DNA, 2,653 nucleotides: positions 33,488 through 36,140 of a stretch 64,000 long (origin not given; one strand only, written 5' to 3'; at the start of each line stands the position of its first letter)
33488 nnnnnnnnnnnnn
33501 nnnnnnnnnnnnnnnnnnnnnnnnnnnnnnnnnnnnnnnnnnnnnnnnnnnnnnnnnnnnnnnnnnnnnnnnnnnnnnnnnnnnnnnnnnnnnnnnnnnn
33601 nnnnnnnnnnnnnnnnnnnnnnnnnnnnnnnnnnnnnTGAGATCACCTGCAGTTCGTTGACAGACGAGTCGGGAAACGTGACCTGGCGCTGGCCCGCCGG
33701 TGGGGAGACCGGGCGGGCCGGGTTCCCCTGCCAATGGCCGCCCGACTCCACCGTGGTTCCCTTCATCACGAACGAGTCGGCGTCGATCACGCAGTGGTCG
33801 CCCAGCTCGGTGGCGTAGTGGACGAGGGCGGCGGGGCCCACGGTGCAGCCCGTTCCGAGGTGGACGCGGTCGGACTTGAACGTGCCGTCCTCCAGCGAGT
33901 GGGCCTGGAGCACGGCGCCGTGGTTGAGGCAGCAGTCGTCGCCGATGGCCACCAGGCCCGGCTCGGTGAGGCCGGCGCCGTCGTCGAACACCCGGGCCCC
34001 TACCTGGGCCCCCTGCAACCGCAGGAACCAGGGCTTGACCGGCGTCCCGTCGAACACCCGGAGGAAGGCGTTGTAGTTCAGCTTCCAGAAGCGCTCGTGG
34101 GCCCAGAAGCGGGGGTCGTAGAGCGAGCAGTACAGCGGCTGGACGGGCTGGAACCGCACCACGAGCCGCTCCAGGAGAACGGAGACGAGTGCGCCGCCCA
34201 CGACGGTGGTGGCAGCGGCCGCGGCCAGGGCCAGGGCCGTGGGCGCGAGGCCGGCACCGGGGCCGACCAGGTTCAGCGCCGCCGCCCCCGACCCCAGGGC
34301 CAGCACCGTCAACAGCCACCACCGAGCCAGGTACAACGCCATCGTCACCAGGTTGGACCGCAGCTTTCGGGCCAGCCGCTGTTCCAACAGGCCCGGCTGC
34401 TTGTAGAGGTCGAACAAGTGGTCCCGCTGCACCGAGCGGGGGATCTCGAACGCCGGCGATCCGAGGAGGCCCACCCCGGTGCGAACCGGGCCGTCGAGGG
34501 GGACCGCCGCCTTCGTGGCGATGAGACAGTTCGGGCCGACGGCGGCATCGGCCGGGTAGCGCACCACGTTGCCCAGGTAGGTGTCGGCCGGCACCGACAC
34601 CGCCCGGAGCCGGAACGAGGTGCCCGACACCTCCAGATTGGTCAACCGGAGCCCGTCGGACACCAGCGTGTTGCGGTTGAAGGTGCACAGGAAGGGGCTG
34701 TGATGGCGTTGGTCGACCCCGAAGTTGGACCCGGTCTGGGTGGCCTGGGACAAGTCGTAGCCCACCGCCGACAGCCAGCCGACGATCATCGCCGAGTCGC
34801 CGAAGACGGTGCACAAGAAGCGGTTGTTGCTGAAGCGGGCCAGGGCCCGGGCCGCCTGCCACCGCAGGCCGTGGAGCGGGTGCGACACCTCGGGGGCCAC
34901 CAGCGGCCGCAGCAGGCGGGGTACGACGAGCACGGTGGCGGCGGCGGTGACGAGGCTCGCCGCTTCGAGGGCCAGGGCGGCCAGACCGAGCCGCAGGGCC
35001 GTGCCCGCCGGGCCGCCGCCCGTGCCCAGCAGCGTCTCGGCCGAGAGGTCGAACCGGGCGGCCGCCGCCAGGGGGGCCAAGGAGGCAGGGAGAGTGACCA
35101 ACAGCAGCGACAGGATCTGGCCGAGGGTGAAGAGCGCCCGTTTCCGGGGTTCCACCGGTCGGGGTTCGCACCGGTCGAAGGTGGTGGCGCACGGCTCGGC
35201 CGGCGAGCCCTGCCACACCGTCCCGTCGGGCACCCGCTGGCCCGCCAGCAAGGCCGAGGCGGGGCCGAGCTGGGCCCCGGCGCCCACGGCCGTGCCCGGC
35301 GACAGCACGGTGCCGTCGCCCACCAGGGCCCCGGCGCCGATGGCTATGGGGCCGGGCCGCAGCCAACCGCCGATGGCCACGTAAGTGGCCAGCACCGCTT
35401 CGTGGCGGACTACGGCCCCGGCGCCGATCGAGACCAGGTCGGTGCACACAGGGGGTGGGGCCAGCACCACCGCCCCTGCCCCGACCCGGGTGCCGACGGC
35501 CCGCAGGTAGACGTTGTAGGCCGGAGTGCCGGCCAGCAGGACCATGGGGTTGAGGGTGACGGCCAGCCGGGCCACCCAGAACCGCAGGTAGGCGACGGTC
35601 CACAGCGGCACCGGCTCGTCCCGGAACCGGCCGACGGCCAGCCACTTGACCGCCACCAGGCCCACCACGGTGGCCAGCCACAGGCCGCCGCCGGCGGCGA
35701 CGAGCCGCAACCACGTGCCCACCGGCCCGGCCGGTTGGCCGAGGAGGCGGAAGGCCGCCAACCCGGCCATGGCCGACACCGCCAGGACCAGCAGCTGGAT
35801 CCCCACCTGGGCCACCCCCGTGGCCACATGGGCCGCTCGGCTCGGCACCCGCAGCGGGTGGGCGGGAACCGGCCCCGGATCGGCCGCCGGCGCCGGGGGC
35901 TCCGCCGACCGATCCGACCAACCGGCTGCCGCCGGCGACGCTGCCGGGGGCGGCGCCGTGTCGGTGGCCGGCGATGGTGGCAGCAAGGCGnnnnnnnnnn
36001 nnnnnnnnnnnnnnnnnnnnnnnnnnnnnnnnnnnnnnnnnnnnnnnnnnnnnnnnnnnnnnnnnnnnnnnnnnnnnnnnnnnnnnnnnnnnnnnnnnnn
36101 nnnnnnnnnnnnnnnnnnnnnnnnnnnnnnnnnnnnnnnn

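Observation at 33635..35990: C-terminal 780 aa of the synthetase: three hexapeptide-repeat (left-handed beta-helix-like) domains alternating with transmembrane hairpins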

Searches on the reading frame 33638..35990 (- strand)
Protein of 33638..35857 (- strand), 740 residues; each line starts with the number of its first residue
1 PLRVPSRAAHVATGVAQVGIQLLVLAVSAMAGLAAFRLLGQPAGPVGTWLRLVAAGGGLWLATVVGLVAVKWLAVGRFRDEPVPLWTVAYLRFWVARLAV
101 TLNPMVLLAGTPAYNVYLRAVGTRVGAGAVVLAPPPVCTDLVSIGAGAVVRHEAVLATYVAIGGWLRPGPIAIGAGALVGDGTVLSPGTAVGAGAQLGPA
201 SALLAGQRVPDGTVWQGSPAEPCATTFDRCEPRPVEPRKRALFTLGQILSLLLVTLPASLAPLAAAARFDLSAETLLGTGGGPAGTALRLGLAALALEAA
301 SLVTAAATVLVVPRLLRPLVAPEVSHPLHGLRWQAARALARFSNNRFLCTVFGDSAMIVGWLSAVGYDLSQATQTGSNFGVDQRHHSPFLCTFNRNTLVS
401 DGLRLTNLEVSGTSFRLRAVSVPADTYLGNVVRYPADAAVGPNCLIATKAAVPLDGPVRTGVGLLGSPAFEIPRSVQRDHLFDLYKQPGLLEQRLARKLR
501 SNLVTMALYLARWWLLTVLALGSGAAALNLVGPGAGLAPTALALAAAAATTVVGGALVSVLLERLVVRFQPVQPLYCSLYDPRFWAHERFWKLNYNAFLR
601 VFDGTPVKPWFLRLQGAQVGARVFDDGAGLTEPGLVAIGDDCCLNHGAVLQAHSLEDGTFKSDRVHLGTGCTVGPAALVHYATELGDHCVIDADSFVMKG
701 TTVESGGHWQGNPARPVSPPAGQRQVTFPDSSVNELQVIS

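Call 7: search_solved_structures(query=window:33638-35990:-, max_evalue=1, show_alignments=2)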
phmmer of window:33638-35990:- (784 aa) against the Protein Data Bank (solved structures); distinct sequences matched with E-value up to 1: 0.
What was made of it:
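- Tried and rejected: Sequence search of the C-terminal 784 aa against all PDB chains gave no hit at E<=1 (call 7).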

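Call 45: predict_structure(alignment_id=A1)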
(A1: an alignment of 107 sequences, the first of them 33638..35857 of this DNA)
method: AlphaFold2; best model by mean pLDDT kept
length: 740 residues; sequences in the alignment: 107
mean_pLDDT: 94.8   pTM: 0.93
mean pLDDT of the five models: 94.8, 94.2, 94.0, 93.9, 93.8
residues with pLDDT >= 90: 683; 70-90: 36; 50-70: 3; < 50: 18
segments of 3 or more residues with pLDDT < 50: 723-740
pLDDT, mean of each block of 10 residues (from residue 1): 93 98 98 96 96 98 98 98 98 98 97 98 98 98 98 98 98 98 98 98 98 98 97 95 97 96 91 83 93 96 97 98 98 97 96 94 98 88 97 95 97 98 97 98 97 97 97 88 91 95 97 97 96 95 98 98 96 96 95 94 98 98 97 98 98 94 98 98 98 98 98 90 49 35
secondary structure, 60 per line:
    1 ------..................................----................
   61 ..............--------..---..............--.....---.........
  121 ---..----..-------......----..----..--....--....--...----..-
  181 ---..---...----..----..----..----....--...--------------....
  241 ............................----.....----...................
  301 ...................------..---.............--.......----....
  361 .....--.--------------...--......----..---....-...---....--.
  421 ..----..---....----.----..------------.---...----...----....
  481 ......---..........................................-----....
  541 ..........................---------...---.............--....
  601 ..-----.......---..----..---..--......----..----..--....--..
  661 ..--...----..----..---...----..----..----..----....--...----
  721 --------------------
elements in order (helices of 4 or more, strands of 3 or more residues): H7-40 H45-74 H88-101 H104-108 H112-120 E142-144 E159-162 E165-168 E171-173 E189-191 E214-217 E220-222 H237-268 H273-277 H282-319 H331-343 H346-352 H357-365 E383-385 E391-393 E403-406 E408-410 E414-417 E420-422 E432-435 E463-465 E470-472 H477-486 H490-531 H537-566 E576-578 H582-594 H597-602 H608-614 E636-638 E653-656 E659-662 E665-667 E683-685 E708-711 E714-716
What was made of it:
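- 35180..35635 (-): Soluble block C1 (aa 724-875): three short helices plus a left-handed beta-helix. It ends in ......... Tyr808 (35381-35383) occupies the position of the LacA catalytic His. AlphaFold2 secondary structure (call 45).
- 33638..33691 (-): C-terminal tail (aa 1372-1389), predicted disordered. It overlaps the start of the next gene. pLDDT is below 50 (call 45).
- Checked: AlphaFold2 places six long helices at aa 656-689, 694-723, 886-917, 931-968, 1139-1180 and 1186-1215 (1389-aa numbering; call 45).
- The AlphaFold2 model has pLDDT 94.8 and pTM 0.93 (call 45). The 740-residue model is predicted as one tightly packed unit with pTM 0.93 (call 45).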

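Call 48: fold_search(model_id=the predicted structure, library=pdb)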
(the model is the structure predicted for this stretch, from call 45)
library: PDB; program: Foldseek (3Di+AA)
matches with E <= 10: 543; with E <= 0.001: 70
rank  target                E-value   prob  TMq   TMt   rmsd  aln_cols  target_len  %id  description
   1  3hjj_A                1.3e-05  1.00  0.16  0.53   4.3       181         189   16  Crystal Structure of Maltose O-acetyltransferase from Bacillus anthracis (released 2009-06-02)
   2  8vr7_E                1.4e-05  1.00  0.12  0.47   4.2       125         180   18  crystal structure of the Pcryo_0619 N-acetyltransferase from Psychrobacter cryohalolentis K5 int he presence of acetyl (released 2024-01-31)
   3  8vr7_A                1.8e-05  1.00  0.13  0.50   5.5       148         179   18  crystal structure of the Pcryo_0619 N-acetyltransferase from Psychrobacter cryohalolentis K5 int he presence of acetyl (released 2024-01-31)
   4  4n6b_F                2.2e-05  1.00  0.15  0.39  10.9       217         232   16  Soybean Serine Acetyltransferase Complexed with CoA (released 2013-11-13)
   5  8vr6                  3.6e-05  1.00  0.11  0.45   5.0       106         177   23  crystal structure of the Pcryo_0619 N-acetryltransferase from Psychrobacter cryohalolentis K5 in the presence of CoA-dis (released 2024-01-31)
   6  7ra4_A                4.2e-05  1.00  0.11  0.31  15.6       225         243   16  Crystal structure of Neisseria gonorrhoeae serine acetyltransferase (CysE) in complex with serine (released 2021-08-04)
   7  3hjj_C                4.9e-05  1.00  0.14  0.49   3.8       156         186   18  Crystal Structure of Maltose O-acetyltransferase from Bacillus anthracis (released 2009-06-02)
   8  7bw9_B                4.9e-05  1.00  0.13  0.31  17.2       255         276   13  Crystal structure of Serine acetyltransferase isoform 3 in complex with cysteine from Entamoeba histolytica (released 2021-04-14)
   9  8vr7_B                5.4e-05  1.00  0.13  0.51   6.9       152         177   18  crystal structure of the Pcryo_0619 N-acetyltransferase from Psychrobacter cryohalolentis K5 int he presence of acetyl (released 2024-01-31)
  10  1ocx_A                5.4e-05  1.00  0.17  0.57   4.9       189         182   15  E. coli maltose-O-acetyltransferase (released 2003-06-12)
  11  3hjj_B                6.3e-05  1.00  0.14  0.46   4.7       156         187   17  Crystal Structure of Maltose O-acetyltransferase from Bacillus anthracis (released 2009-06-02)
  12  1s80_A                6.9e-05  1.00  0.14  0.39  12.9       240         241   15  Structure of Serine Acetyltransferase from Haemophilis influenzae Rd (released 2004-08-31)
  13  7ra4_C                8.1e-05  1.00  0.11  0.31  15.1       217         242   18  Crystal structure of Neisseria gonorrhoeae serine acetyltransferase (CysE) in complex with serine (released 2021-08-04)
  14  8vr7_C                8.5e-05  1.00  0.13  0.50   6.7       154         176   17  crystal structure of the Pcryo_0619 N-acetyltransferase from Psychrobacter cryohalolentis K5 int he presence of acetyl (released 2024-01-31)
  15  4n6a_A                9.4e-05  1.00  0.15  0.39  18.3       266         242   16  Soybean Serine Acetyltransferase Apoenzyme (released 2013-11-13)
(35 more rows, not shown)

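Call 73: search_protein_representatives(protein=window:33638-35857:-)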
Query: 740 residues. Proteins with E-value up to 0.001 (for the whole library): 3735; up to 1e-10: 1757; up to 1e-30: 534. The best 150 are listed.
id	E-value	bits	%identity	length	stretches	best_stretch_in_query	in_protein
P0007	6.4e-245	831.1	53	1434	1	4-718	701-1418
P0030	3.6e-223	759.2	48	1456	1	1-718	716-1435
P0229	3.8e-220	749.2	49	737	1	25-729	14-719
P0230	4.0e-207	706.1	50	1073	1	3-718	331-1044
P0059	1.3e-181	621.7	44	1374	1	10-715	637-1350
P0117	9.2e-179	612.4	45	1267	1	5-718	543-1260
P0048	1.9e-171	588.2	41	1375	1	4-715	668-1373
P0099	7.8e-169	579.5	43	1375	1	34-722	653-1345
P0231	1.4e-166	572.1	51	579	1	185-717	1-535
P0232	1.5e-166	572.0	46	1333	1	8-727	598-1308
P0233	3.1e-163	561.0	43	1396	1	59-718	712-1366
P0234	5.9e-163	560.1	44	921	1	2-722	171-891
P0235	2.2e-160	551.6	41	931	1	23-719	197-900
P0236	2.8e-160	551.3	44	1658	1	12-721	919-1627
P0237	1.5e-159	548.8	42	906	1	55-733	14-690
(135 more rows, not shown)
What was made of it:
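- The domain has 534 cluster representatives at E<=1e-30 (call 73).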
